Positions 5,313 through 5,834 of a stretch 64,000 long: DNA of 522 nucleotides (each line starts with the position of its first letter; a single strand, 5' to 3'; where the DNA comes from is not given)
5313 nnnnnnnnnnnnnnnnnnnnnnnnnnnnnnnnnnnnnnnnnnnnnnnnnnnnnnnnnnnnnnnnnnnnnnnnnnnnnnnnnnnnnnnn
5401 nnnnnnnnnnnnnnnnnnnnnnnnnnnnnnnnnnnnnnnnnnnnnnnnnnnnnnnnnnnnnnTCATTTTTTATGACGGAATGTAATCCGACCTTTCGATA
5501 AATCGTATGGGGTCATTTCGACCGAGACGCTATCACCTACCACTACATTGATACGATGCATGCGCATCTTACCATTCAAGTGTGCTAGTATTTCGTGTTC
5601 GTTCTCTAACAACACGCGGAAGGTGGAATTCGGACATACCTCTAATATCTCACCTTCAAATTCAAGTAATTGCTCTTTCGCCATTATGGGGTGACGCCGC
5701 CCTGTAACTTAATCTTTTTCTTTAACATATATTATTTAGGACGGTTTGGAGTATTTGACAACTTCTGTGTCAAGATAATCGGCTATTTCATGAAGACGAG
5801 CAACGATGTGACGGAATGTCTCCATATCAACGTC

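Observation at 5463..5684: Phage-encoded translation initiation factor IF-1 (infA)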

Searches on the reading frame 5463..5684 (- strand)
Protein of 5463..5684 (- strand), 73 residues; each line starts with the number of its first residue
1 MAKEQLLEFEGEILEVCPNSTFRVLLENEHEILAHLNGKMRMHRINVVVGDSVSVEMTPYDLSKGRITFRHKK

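Call 3: search_protein_families(library=pfam, proteins=[window:5463-5684:-], max_evalue=0.01)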
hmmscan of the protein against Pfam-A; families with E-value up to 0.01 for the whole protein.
window:5463-5684:- (73 aa): 2 families
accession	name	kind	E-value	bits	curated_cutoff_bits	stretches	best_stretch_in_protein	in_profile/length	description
PF01176.25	eIF-1a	-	7.3e-23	80.4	30.2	1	8-70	2-64/64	Translation initiation factor 1A / IF-1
PF16745.11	RsgA_N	-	0.00027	21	27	1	22-57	12-46/54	RsgA N-terminal domain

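Call 4: search_protein_families(library=ncbifam, proteins=[window:5463-5684:-], max_evalue=0.01)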
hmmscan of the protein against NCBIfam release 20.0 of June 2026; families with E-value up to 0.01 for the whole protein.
window:5463-5684:- (73 aa): 2 families
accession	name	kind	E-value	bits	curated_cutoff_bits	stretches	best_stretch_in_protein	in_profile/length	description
TIGR00008.1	infA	equivalog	1.7e-30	104.8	61.15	1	3-71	1-69/69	translation initiation factor IF-1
TIGR00523.1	eIF-1A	equivalog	0.0073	16.3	102.9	1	9-71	21-82/98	translation initiation factor eIF-1A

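Call 5: search_protein_families(library=phrogs, proteins=[window:5463-5684:-], max_evalue=0.01)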
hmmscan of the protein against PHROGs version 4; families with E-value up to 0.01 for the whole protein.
window:5463-5684:- (73 aa): 1 family
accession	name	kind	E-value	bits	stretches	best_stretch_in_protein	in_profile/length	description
phrog_30201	-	unknown function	3.5e-28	98.3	1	1-72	1-72/88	-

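Call 6: search_dna_similar(query=window:5463-5684:-, collection=phages, mode=protein, max_rows=40)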
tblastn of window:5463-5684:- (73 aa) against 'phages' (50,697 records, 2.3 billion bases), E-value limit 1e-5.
Records with a match: 36; places in all: 36; records where one place covers at least 80% of the query: 35.
Best place of each record, by identity: 60-80% 3; <60% 33.
By first word of the organism name: Prevotella 15; Bacteroides 6; Bacteriophage 4; Listeria 4; Acinetobacter 2; uncultured 2; Staphylococcus 1; Sinorhizobium 1; Enterococcus 1.
By host as written in the record: Prevotella sp. 15; - 8; Listeria monocytogenes 4; Staphylococcus aureus 1; Sinohrizobium meliloti NRRL L-50 1; Enterococcus faecalis 1; Bacteroides thetaiotaomicron VPI-5487 1; Bacteroides thetaiotaomicron VPI-5488 1; and 4 more.
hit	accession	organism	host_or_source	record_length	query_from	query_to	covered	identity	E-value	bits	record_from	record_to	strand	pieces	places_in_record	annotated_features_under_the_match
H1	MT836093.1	Bacteriophage sp.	human fecal samples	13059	3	72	96%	67.1%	3e-24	99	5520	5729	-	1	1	record has no annotation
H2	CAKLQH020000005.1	Acinetobacter phage MD-2021a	not known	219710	3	72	96%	62.9%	8e-25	100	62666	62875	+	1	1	infA: translation initiation factor IF-1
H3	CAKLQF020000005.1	Acinetobacter phage MD-2021a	not known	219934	3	72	96%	62.9%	8e-25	100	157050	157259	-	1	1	infA: translation initiation factor IF-1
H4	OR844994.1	Staphylococcus phage SA 1306 Kay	Staphylococcus aureus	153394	1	72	99%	56.9%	9e-24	97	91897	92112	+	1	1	record has no annotation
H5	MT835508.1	Bacteriophage sp.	human fecal samples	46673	1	72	99%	55.6%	3e-23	96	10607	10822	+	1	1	record has no annotation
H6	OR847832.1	Listeria phage LM 4-11-1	Listeria monocytogenes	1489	1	72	99%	54.2%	8e-21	89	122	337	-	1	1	record has no annotation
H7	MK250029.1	Prevotella phage Lak-C1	Prevotella sp.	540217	1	72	99%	54.2%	9e-19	83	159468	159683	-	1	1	record has no annotation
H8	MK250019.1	Prevotella phage Lak-A2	Prevotella sp.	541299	1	72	99%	54.2%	9e-19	83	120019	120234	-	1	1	record has no annotation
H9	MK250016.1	Prevotella phage Lak-A1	Prevotella sp.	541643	1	72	99%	54.2%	9e-19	83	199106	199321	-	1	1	record has no annotation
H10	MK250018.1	Prevotella phage Lak-A1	Prevotella sp.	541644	1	72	99%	54.2%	9e-19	83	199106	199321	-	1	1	record has no annotation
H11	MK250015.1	Prevotella phage Lak-A1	Prevotella sp.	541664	1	72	99%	54.2%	9e-19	83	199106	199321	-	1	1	record has no annotation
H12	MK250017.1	Prevotella phage Lak-A1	Prevotella sp.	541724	1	72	99%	54.2%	9e-19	83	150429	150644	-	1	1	record has no annotation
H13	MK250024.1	Prevotella phage Lak-B5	Prevotella sp.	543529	1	72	99%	54.2%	1e-18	83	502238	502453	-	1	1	record has no annotation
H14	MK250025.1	Prevotella phage Lak-B6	Prevotella sp.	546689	1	72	99%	54.2%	1e-18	83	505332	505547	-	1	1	record has no annotation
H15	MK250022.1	Prevotella phage Lak-B3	Prevotella sp.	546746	1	72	99%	54.2%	1e-18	83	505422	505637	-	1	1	record has no annotation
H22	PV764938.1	Sinorhizobium phage Phosso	Sinohrizobium meliloti NRRL L-50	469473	1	72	99%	52.8%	1e-21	92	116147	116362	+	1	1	translation initiation factor IF-1 | hypothetical protein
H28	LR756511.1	uncultured phage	metagenomic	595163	1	72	99%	52.8%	1e-18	83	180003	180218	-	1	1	record has no annotation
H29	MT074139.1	Bacteroides phage DAC19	Bacteroides thetaiotaomicron VPI-5487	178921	3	70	93%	52.9%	6e-14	70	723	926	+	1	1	hypothetical protein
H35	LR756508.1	uncultured phage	metagenomic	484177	10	70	84%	49.2%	4e-13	67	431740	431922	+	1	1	record has no annotation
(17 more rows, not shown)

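Call 12: find_homologous_proteins(query=window:5463-5684:-)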
Query window:5463-5684:- (73 aa): 6101 proteins with E <= 0.001 among 6108 candidates; the best 120 are listed.
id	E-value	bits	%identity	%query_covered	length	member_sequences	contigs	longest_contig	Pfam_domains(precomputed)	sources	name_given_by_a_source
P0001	7.9e-41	154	100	100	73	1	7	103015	PF01176.26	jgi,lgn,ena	jgi:translation initiation factor IF-1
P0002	2.9e-28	114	75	99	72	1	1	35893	PF01176.26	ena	-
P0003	3.9e-28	114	74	99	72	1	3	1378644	PF01176.26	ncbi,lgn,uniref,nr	ncbi:translation initiation factor IF-1 [Sneathiella chinensis]|uniref:Translation initiation factor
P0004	6.2e-28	113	71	99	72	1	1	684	PF01176.26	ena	-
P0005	8.1e-28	113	72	99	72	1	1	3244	PF01176.26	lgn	-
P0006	8.2e-28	113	75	99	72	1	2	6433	PF01176.26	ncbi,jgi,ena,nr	ncbi:MAG TPA: translation initiation factor IF-1 [Alphaproteobacteria bacterium]|nr:translation init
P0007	9.6e-28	113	75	99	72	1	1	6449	PF01176.26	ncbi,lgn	ncbi:MAG: translation initiation factor IF-1 [Alphaproteobacteria bacterium]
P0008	1.1e-27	113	74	99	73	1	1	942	PF01176.26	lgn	-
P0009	1.1e-27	113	74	99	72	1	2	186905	PF01176.26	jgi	jgi:translation initiation factor IF-1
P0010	1.5e-27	112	74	99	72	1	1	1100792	PF01176.26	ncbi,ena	-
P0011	1.8e-27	112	72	99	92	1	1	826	PF01176.26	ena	-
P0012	2.0e-27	112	74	99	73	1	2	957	PF01176.26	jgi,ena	-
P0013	2.1e-27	112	74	99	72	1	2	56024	PF01176.26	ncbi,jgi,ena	jgi:translation initiation factor IF-1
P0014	2.1e-27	112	74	99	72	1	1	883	PF01176.26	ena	-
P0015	2.2e-27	112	74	99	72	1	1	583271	PF01176.26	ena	-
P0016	2.2e-27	112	71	99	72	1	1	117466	PF01176.26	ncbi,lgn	-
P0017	2.2e-27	112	75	99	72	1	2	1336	PF01176.26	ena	-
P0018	2.3e-27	112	76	99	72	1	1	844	PF01176.26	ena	-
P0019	2.6e-27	111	72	99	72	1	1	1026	PF01176.26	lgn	-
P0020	2.9e-27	111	71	99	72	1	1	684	PF01176.26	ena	-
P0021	2.9e-27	111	72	99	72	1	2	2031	PF01176.26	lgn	-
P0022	3.0e-27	111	74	99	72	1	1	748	PF01176.26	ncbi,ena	-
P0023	3.1e-27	111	71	99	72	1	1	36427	PF01176.26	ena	-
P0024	3.1e-27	111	72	99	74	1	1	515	PF01176.26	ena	-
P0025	3.4e-27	111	72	99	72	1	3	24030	PF01176.26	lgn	-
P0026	3.6e-27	111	71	99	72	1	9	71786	PF01176.26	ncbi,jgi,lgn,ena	ncbi:MAG: translation initiation factor IF-1 [Rhodospirillales bacterium]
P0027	3.7e-27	111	71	99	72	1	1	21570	PF01176.26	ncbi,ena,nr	ncbi:MAG: translation initiation factor IF-1 [Sneathiella sp.]|nr:MAG: translation initiation factor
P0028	4.1e-27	111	72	99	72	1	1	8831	PF01176.26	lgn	-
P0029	4.3e-27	111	74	99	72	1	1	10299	PF01176.26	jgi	-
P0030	4.3e-27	111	71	99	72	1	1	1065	PF01176.26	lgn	-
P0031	5.0e-27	110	72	99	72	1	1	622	PF01176.26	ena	-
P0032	5.2e-27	110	72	99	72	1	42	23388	PF01176.26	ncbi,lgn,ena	-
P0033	5.6e-27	110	72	99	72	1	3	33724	PF01176.26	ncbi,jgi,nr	ncbi:MAG: translation initiation factor IF-1 [Sneathiella sp.]|nr:translation initiation factor IF-1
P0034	5.6e-27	110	72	99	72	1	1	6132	PF01176.26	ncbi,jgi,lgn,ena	jgi:translation initiation factor IF-1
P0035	5.6e-27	110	69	99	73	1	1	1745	PF01176.26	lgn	-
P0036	5.7e-27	110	72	99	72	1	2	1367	PF01176.26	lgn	-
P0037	5.8e-27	110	71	99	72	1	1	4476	PF01176.26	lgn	-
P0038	5.8e-27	110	72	99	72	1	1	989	PF01176.26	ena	-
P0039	5.9e-27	110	74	99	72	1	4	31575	PF01176.26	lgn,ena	-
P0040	6.0e-27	110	74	99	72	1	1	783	PF01176.26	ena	-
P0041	6.0e-27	110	74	99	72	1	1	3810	PF01176.26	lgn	-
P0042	6.1e-27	110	74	99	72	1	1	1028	PF16745.12,PF01176.26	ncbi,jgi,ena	jgi:translation initiation factor IF-1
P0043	6.2e-27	110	72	99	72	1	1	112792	PF16745.12,PF01176.26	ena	-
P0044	7.2e-27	110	74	99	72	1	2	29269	PF01176.26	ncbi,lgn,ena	-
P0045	7.2e-27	110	72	99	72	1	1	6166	PF01176.26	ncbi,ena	-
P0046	8.0e-27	110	72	99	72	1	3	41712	PF01176.26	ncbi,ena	-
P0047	8.1e-27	110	75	99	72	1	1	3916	PF01176.26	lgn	-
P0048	8.2e-27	110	72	99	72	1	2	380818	PF01176.26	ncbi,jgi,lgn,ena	-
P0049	8.2e-27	110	74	99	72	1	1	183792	PF01176.26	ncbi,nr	ncbi:MAG: translation initiation factor IF-1 [Rickettsiales bacterium]|nr:translation initiation fac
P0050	8.2e-27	110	72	99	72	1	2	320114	PF01176.26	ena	-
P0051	8.2e-27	110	71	99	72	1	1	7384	PF01176.26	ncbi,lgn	-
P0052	8.2e-27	110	71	99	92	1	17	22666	PF01176.26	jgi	jgi:translation initiation factor IF-1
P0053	8.2e-27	110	74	99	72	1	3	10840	PF01176.26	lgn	-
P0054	8.3e-27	110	74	99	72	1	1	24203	PF01176.26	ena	-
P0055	8.4e-27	110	72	99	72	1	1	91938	PF01176.26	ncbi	-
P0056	8.4e-27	110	71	99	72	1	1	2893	PF01176.26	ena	-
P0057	8.6e-27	110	72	99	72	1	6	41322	PF01176.26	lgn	-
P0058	8.6e-27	110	74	99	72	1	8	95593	PF01176.26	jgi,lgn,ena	-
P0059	8.7e-27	110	75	99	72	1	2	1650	PF01176.26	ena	-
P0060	8.7e-27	110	75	99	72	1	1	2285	PF01176.26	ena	-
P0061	9.1e-27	110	71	99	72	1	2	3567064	PF01176.26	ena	-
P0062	9.5e-27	110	72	99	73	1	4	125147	PF01176.26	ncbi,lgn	-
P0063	9.9e-27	110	71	99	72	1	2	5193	PF01176.26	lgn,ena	-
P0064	1.0e-26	110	75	99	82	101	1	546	PF01176.26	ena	-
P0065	1.0e-26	110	75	99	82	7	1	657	PF01176.26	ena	-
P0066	1.0e-26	110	75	99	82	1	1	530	PF01176.26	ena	-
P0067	1.0e-26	110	71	99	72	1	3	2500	PF01176.26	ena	-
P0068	1.0e-26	110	71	99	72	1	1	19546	PF01176.26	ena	-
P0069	1.1e-26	109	72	99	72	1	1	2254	PF01176.26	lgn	-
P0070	1.1e-26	109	72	99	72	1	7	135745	PF01176.26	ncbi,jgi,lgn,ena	jgi:translation initiation factor IF-1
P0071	1.1e-26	109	72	99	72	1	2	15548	PF01176.26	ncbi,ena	-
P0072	1.2e-26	109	71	99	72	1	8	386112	PF01176.26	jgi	jgi:translation initiation factor IF-1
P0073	1.2e-26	109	72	99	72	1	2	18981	PF01176.26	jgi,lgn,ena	jgi:translation initiation factor IF-1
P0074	1.2e-26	109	72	99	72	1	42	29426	PF01176.26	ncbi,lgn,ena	-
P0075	1.2e-26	109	75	99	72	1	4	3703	PF01176.26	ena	-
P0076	1.2e-26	109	75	99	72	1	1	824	PF01176.26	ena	-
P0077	1.4e-26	109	75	99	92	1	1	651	PF01176.26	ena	-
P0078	1.4e-26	109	69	99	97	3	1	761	PF01176.26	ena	-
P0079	1.4e-26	109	74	99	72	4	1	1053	PF01176.26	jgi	-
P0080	1.4e-26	109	69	99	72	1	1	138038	PF01176.26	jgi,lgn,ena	-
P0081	1.4e-26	109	71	99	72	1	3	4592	PF01176.26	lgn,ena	-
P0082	1.4e-26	109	72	99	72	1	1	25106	PF01176.26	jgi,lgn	-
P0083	1.5e-26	109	69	99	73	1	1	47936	PF01176.26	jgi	jgi:translation initiation factor IF-1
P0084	1.5e-26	109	71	99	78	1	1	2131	PF01176.26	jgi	jgi:translation initiation factor IF-1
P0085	1.5e-26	109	69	99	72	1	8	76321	PF01176.26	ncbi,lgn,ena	-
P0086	1.5e-26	109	72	99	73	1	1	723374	PF01176.26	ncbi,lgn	-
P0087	1.5e-26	109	72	99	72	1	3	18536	PF01176.26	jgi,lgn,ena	-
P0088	1.5e-26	109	71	99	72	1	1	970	PF01176.26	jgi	jgi:translation initiation factor IF-1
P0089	1.5e-26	109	71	99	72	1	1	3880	PF01176.26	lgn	-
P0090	1.6e-26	109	71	99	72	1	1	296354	PF01176.26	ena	-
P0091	1.6e-26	109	69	99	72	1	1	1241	PF01176.26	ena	-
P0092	1.6e-26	109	72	99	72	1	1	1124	PF01176.26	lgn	-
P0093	1.6e-26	109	69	99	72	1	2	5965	PF01176.26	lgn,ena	-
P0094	1.6e-26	109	72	99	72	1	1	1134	PF01176.26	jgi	jgi:translation initiation factor IF-1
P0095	1.6e-26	109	71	99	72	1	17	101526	PF01176.26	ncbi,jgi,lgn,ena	-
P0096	1.6e-26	109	71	99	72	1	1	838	PF01176.26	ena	-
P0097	1.6e-26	109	71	100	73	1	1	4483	PF01176.26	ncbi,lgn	-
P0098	1.6e-26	109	68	99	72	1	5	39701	PF01176.26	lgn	-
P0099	1.6e-26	109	71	99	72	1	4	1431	PF01176.26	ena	-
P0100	1.7e-26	109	72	99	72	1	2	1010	PF16745.12,PF01176.26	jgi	jgi:translation initiation factor IF-1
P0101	1.7e-26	109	72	99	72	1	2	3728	PF01176.26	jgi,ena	-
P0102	1.7e-26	109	71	99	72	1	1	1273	PF01176.26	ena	-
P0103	1.7e-26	109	71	99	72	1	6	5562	PF01176.26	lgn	-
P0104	1.7e-26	109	72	99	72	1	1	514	PF01176.26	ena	-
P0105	1.9e-26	109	71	99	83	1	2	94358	PF01176.26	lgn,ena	-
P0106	2.0e-26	109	71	99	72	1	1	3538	PF01176.26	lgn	-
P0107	2.1e-26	109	72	99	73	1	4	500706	PF01176.26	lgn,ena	-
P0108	2.1e-26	108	72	99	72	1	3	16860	PF01176.26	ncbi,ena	-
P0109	2.1e-26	108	71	99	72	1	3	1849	PF01176.26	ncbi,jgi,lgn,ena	jgi:translation initiation factor IF-1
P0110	2.1e-26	108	71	99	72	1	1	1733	PF01176.26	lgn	-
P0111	2.2e-26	108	72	99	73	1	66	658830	PF01176.26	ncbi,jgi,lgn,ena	-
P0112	2.2e-26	108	72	99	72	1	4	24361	PF01176.26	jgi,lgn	jgi:translation initiation factor IF-1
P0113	2.2e-26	108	71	99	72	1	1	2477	PF01176.26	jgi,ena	-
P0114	2.2e-26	108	71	99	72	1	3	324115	PF01176.26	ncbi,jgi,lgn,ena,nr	ncbi:MAG: translation initiation factor IF-1 [Rickettsiales bacterium]|jgi:translation initiation fa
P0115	2.2e-26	108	72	99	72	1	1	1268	PF01176.26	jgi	jgi:translation initiation factor IF-1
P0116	2.2e-26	108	72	99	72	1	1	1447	PF01176.26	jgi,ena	-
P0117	2.3e-26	108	72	99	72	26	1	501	PF01176.26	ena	-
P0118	2.3e-26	108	72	99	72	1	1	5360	PF16745.12,PF01176.26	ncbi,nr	ncbi:MAG: translation initiation factor IF-1 [Pseudomonadota bacterium]|nr:translation initiation fa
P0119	2.3e-26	108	71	99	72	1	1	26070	PF01176.26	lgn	-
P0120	2.3e-26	108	72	99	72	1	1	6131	PF01176.26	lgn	-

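Call 13: find_encoding_contigs(protein=window:5463-5684:-, flank=10000, max_places=10)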
Protein window:5463-5684:- (73 aa): 14 contigs read that carry it; 9 places shown.
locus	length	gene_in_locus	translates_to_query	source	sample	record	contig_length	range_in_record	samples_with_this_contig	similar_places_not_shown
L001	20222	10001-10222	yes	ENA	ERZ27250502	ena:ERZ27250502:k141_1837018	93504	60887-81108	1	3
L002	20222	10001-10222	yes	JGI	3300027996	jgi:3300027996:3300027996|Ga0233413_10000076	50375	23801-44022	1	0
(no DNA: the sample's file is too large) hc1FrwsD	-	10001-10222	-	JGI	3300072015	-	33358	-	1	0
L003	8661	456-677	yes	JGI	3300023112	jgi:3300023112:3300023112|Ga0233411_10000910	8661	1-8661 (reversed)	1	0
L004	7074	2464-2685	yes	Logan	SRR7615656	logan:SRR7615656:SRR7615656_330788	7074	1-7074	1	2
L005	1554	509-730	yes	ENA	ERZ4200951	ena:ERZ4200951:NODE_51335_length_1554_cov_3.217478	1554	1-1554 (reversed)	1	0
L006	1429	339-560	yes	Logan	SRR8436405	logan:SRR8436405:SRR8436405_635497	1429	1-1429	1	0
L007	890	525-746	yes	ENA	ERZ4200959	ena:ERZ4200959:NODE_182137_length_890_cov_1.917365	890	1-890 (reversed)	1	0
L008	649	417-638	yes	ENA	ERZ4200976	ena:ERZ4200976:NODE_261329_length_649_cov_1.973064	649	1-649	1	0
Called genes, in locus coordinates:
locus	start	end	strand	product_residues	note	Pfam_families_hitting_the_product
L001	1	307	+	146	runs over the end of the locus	-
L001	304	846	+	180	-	-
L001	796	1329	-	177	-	-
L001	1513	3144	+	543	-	-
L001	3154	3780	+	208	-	-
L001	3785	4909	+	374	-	-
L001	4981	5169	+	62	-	-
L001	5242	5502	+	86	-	-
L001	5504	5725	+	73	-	-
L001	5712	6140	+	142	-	PF01844:HNH, PF14279:HNH_5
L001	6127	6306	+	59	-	-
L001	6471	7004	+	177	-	-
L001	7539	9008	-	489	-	-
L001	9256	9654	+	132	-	-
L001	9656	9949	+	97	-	-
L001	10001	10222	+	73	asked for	PF01176:eIF-1a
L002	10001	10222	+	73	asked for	PF01176:eIF-1a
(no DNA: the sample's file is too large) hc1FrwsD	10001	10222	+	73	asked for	PF01176:eIF-1a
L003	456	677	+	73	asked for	PF01176:eIF-1a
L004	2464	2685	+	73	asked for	PF01176:eIF-1a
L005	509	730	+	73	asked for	PF01176:eIF-1a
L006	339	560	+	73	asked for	PF01176:eIF-1a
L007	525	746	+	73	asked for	PF01176:eIF-1a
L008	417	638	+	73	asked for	PF01176:eIF-1a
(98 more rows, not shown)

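Call 23: find_related_loci(query=window:5463-5684:-, collection=viral_contigs, flank=10000)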
Query window:5463-5684:- (73 aa) in viral_contigs; peptide patterns used: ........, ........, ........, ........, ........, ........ (x = any residue, [..] = any of these).
29 stretches matched a pattern; 23 encode a relative of the query (tblastn E <= 1e-3); 22 distinct loci.
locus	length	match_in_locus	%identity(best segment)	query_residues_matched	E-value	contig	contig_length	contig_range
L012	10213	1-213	61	1-71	2e-28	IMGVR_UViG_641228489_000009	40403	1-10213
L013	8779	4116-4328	61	1-71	2e-28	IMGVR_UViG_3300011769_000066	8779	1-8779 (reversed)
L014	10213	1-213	59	1-71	3e-28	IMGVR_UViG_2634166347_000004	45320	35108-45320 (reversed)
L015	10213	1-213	59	1-71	3e-28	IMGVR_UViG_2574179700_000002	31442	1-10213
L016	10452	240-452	59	1-71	3e-28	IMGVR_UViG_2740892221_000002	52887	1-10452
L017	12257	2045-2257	59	1-71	3e-28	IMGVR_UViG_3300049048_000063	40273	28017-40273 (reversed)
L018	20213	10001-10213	60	1-72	1e-25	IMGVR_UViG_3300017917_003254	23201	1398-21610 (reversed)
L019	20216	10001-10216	53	1-72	1e-24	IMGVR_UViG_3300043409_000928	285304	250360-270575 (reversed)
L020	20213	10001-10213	54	1-72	1e-24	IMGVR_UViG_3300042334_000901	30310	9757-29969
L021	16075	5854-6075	57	1-72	8e-24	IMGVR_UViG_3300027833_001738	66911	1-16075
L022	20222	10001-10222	57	1-72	2e-23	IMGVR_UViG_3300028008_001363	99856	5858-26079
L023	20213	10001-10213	51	1-71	3e-23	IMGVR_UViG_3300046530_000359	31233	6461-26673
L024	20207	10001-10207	55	4-72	4e-23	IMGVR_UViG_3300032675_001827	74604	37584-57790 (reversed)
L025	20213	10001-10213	51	1-71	7e-23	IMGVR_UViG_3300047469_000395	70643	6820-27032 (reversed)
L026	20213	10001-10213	49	1-71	8e-23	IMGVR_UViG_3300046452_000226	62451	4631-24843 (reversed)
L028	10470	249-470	51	1-73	4e-21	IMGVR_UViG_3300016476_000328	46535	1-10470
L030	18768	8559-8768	54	3-72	5e-20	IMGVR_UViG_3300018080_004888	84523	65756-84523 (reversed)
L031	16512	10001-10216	50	1-72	2e-19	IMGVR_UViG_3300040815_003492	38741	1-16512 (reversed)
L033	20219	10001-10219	55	1-72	3e-23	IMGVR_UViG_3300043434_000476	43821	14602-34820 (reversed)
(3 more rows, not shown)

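Call 26: search_solved_structures(query=window:5463-5684:-, show_alignments=3, max_evalue=0.00001)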
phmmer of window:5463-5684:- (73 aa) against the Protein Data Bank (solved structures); distinct sequences matched with E-value up to 0.00001: 12.
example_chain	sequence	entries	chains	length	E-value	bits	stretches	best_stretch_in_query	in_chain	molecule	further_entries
2n3s_A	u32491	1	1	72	5.6e-25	89.7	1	1-72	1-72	Translation initiation factor IF-1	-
2n8n_A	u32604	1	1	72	7.2e-25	89.4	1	1-72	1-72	Translation initiation factor IF-1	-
9dcn_A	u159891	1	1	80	9.3e-25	89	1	1-71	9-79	Translation initiation factor IF-1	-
9fco_I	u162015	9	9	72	1.5e-23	85.2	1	1-71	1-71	Translation initiation factor IF-1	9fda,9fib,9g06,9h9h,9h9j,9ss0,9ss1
1ah9_A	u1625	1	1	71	7e-23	83.1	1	2-71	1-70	INITIATION FACTOR 1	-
6c00_A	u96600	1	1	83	7.4e-23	83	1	1-72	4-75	Translation initiation factor IF-1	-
2n78_A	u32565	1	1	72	1.7e-22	81.9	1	1-71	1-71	Translation initiation factor IF-1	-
3i4o_A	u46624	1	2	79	2.9e-21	78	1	3-72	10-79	Translation initiation factor IF-1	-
4ql5_A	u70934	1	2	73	3.8e-21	77.6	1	1-72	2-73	Translation initiation factor IF-1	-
5lmn_W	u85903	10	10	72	5.5e-19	70.8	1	2-70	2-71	Translation initiation factor IF-1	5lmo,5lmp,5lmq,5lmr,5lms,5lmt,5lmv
1hr0_W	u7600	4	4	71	1.1e-18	69.9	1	5-70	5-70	TRANSLATION INITIATION FACTOR | translation Initiation Factor 1 | Translation initiation factor IF-1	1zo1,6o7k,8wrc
2nch_A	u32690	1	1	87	2.7e-15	59.1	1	4-70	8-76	Translation initiation factor IF-1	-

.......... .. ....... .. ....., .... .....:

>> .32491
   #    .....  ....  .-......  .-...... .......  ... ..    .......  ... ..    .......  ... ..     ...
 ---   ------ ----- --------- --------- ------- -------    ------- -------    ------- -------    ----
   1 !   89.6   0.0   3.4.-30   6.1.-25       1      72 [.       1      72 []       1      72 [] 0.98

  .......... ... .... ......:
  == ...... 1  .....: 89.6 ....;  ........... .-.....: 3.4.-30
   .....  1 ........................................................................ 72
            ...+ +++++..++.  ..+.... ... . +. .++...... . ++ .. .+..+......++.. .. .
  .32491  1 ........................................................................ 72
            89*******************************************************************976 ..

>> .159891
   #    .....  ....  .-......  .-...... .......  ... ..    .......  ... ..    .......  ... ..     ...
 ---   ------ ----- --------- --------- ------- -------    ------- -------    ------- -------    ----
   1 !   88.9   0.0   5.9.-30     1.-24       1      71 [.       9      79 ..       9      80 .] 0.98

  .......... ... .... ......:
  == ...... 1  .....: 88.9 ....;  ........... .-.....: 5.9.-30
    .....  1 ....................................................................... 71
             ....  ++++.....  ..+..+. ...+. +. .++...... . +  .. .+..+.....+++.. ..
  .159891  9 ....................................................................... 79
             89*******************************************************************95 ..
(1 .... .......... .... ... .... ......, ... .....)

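Call 49: get_annotated_region(hit=H7, flank=3000)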
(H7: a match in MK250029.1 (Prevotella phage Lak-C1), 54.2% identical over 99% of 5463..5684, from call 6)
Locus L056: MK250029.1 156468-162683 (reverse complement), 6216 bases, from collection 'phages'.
description: MAG: Prevotella phage Lak-C1, complete genome.
organism: Prevotella phage Lak-C1 (NCBI taxid 2491292)
taxonomy: Viruses; Duplodnaviria; Heunggongvirae; Uroviricota; Caudoviricetes
host: Prevotella sp.; source: human feces; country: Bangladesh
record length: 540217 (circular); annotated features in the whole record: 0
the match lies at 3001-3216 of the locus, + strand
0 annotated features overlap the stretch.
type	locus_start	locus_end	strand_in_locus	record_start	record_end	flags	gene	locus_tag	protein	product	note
